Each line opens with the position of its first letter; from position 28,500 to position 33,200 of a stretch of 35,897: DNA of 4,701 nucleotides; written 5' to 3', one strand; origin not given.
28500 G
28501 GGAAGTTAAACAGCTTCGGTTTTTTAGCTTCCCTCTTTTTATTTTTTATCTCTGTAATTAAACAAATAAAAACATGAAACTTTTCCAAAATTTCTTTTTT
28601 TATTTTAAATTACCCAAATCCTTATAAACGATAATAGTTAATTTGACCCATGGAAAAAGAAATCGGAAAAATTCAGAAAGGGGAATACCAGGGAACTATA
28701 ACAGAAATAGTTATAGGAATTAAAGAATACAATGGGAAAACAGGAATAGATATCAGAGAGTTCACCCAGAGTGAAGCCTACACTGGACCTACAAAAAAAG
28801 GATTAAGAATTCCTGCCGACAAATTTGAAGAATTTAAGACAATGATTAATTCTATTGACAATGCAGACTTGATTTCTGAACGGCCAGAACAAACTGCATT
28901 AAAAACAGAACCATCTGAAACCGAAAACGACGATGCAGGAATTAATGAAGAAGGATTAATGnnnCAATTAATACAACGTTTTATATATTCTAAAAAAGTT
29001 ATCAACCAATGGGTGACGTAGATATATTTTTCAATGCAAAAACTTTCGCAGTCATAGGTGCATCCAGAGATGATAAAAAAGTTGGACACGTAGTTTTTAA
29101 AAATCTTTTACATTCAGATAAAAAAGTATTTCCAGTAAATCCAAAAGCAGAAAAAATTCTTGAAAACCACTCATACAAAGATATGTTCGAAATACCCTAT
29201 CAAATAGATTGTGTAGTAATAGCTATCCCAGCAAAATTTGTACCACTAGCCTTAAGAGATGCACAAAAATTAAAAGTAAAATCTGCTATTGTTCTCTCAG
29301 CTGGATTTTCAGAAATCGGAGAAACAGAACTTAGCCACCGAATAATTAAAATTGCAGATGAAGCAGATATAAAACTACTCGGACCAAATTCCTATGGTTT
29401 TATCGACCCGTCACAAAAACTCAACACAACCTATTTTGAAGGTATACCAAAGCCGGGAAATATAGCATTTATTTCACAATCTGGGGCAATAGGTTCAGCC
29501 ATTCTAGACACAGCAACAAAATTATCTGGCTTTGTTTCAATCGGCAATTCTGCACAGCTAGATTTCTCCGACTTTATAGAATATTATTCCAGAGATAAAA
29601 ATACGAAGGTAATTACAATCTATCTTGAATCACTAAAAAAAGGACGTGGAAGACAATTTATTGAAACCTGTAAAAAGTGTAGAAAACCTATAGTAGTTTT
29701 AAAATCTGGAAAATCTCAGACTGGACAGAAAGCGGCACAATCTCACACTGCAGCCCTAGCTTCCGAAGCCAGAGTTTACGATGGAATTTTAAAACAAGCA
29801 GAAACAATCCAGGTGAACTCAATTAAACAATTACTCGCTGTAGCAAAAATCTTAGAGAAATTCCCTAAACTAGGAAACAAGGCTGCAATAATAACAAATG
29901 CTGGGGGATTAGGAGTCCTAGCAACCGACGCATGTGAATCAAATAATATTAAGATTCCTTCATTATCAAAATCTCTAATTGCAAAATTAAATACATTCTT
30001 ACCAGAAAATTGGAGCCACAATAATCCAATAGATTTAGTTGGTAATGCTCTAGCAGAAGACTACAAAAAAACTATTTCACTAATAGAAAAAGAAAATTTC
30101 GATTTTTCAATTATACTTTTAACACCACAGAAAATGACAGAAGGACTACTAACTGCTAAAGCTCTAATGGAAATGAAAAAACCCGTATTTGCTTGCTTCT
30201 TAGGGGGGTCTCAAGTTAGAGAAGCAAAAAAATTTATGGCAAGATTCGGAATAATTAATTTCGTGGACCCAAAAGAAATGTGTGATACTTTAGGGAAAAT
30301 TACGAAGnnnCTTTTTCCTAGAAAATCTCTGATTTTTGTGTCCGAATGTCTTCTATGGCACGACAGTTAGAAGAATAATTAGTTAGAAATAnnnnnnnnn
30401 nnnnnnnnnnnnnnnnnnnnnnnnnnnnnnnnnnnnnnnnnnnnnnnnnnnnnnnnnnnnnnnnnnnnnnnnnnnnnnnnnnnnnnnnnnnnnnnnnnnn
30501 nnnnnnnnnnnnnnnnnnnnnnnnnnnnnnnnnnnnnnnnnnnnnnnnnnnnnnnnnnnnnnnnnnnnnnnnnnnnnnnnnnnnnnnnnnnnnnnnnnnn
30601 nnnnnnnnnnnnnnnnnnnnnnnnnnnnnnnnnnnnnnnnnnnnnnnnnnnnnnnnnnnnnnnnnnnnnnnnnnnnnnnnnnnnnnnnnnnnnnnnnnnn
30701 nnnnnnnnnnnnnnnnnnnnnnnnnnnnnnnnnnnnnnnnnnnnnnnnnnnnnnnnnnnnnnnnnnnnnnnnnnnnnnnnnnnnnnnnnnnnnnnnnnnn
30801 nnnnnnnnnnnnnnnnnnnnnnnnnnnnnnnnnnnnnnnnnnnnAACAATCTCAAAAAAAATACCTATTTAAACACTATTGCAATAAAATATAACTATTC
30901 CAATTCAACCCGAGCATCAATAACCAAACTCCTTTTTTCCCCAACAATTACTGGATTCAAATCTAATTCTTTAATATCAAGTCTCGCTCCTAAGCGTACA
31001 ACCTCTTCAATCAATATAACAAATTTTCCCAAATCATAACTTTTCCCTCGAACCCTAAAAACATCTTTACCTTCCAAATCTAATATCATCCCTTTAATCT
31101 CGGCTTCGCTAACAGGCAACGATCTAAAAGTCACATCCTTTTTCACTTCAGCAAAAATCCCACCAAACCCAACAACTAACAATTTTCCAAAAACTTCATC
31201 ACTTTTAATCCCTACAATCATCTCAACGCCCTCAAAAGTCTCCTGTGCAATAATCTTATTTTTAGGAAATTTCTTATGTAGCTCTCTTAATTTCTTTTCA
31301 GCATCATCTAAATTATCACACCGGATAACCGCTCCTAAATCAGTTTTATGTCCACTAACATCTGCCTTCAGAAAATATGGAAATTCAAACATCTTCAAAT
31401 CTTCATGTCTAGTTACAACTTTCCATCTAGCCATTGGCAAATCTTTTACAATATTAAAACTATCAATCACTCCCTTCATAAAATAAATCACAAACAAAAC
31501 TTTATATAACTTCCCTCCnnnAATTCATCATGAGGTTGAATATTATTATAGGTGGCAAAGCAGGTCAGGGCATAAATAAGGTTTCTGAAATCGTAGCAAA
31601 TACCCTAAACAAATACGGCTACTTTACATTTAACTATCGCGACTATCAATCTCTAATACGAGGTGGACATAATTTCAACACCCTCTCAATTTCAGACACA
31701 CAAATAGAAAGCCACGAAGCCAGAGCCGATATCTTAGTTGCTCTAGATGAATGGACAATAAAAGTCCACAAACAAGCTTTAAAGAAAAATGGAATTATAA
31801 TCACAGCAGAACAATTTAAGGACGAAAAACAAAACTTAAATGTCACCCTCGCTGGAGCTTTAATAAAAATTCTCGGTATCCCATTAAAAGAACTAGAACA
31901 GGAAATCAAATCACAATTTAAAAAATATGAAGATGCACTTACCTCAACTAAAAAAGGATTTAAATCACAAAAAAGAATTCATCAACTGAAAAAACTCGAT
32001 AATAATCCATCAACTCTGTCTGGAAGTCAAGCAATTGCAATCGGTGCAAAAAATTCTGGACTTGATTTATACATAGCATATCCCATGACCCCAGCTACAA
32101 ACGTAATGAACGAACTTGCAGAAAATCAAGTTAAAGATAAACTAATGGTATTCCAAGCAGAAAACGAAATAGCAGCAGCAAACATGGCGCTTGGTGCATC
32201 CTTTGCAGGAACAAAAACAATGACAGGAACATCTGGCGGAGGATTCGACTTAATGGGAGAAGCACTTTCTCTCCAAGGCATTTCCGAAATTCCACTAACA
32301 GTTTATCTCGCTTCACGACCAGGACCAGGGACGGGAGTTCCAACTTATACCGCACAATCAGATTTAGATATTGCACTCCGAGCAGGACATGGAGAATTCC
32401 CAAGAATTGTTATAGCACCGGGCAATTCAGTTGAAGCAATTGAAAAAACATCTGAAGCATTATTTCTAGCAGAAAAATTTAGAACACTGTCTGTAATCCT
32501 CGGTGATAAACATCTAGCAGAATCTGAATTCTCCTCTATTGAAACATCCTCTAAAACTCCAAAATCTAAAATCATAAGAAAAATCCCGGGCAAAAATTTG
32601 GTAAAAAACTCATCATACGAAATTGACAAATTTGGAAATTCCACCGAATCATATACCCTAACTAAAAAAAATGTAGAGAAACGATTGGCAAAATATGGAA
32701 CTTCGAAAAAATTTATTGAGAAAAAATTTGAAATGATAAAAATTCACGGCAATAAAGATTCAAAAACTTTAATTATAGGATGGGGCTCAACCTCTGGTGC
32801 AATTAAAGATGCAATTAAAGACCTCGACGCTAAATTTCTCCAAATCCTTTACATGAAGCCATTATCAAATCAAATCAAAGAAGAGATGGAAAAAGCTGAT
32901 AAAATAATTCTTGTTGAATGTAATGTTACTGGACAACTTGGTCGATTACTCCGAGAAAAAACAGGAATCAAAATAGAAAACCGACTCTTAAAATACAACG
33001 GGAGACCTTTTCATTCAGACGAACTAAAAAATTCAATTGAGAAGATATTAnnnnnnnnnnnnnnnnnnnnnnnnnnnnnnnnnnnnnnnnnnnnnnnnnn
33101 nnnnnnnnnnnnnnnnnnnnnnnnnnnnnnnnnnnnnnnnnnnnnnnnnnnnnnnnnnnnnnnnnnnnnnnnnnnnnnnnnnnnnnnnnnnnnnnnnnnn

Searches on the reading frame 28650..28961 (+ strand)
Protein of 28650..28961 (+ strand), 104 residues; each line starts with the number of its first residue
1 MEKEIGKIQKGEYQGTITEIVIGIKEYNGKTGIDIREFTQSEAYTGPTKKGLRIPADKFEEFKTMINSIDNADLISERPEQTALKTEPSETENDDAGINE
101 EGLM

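Call 25: search_protein_families(library=pfam, proteins=[window:28650-28961:+], max_evalue=0.001)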
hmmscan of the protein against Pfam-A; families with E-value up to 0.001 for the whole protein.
window:28650-28961:+ (104 aa): 1 family
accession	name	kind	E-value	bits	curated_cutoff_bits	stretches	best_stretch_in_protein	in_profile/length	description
PF02229.22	PC4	-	1e-09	38.1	25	1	20-63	7-50/52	Transcriptional Coactivator p15 (PC4)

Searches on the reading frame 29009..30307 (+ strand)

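Call 25: search_protein_families(library=pfam, proteins=[window:29009-30307:+], max_evalue=0.001)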
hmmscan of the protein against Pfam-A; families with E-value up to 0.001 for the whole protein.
window:29009-30307:+ (433 aa): 4 families
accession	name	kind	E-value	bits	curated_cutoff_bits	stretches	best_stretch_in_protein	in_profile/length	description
PF13607.11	Succ_CoA_lig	-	8.6e-46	155.6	27.4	1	149-282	1-138/138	Succinyl-CoA ligase like flavodoxin domain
PF13380.12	CoA_binding_2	-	4.9e-23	82.2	22.8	1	11-131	1-113/116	CoA binding domain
PF19045.5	Ligase_CoA_2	-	1.8e-09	38.3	23.7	1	293-420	2-139/162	Ligase-CoA domain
PF02629.25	CoA_binding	-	4.1e-08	34.3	22.3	1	11-99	4-97/97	CoA binding domain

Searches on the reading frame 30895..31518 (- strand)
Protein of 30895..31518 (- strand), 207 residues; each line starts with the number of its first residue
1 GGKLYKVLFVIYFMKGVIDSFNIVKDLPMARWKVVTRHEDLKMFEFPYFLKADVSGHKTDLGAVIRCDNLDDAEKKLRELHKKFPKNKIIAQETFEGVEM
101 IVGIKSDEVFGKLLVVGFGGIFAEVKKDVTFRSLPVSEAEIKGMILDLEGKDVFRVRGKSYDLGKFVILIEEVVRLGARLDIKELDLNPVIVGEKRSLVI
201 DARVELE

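Call 25: search_protein_families(library=pfam, proteins=[window:30895-31518:-], max_evalue=0.001)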
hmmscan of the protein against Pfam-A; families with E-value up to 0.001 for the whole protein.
window:30895-31518:- (207 aa): 1 family
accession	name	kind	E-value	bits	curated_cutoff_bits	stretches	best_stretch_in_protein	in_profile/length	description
PF13549.11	ATP-grasp_5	-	3.3e-24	85.9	27.6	1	44-206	45-221/221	ATP-grasp domain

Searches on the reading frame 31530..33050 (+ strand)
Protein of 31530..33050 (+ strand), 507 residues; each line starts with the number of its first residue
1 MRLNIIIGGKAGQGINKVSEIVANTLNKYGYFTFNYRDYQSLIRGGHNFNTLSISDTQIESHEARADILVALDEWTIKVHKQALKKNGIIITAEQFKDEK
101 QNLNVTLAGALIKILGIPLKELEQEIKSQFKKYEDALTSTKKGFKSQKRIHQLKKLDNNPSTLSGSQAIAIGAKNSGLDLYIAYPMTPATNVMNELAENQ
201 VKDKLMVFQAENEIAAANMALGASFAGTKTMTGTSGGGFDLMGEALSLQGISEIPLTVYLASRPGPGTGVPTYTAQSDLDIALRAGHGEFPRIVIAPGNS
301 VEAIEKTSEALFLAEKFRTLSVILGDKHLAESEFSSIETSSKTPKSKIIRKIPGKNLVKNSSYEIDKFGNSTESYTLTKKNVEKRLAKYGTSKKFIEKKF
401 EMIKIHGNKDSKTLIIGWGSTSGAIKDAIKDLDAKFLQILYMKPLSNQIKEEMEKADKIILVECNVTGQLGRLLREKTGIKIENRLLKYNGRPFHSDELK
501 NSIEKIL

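Call 25: search_protein_families(library=pfam, proteins=[window:31530-33050:+], max_evalue=0.001)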
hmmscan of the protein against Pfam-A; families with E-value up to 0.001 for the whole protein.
window:31530-33050:+ (507 aa): 2 families
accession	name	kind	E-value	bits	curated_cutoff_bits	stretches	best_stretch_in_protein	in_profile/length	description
PF01855.24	POR_N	-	3.2e-41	142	27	1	172-351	2-179/231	Pyruvate flavodoxin/ferredoxin oxidoreductase, thiamine diP-bdg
PF01558.24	POR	-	1.9e-19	70.9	27.4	1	11-97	1-90/173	Pyruvate ferredoxin/flavodoxin oxidoreductase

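Call 58: search_solved_structures(query=window:31530-33050:+, max_evalue=0.00001)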
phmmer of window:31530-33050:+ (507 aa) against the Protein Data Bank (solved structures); distinct sequences matched with E-value up to 0.00001: 8.
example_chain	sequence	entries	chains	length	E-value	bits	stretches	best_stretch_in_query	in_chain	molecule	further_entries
5b48_A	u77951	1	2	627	4.1e-70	240.1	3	112-337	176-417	2-oxoacid--ferredoxin oxidoreductase alpha subunit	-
5b46_A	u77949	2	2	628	1.4e-59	205.4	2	103-507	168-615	2-oxoacid--ferredoxin oxidoreductase alpha subunit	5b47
6n2n_A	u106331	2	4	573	3.7e-44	154.5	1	92-332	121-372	Pyruvate flavodoxin/ferredoxin oxidoreductase domain protein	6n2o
1yd7_A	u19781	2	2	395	2.5e-31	112.2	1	159-495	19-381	2-keto acid:ferredoxin oxidoreductase subunit alpha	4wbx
8ys5_A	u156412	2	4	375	1.2e-27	100.1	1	164-328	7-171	2-oxoglutarate synthase subunit alpha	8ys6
3ju3_A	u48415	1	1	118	1.4e-13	53.8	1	405-507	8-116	Probable 2-oxoacid ferredoxin oxidoreductase, alpha chain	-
9bt4_B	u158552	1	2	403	1.1e-08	37.5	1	163-264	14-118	Pyruvate:Ferredoxin Oxidoreductase, subunit alpha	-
5c4i_A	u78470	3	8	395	1.7e-07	33.7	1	162-264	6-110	Oxalate oxidoreductase subunit alpha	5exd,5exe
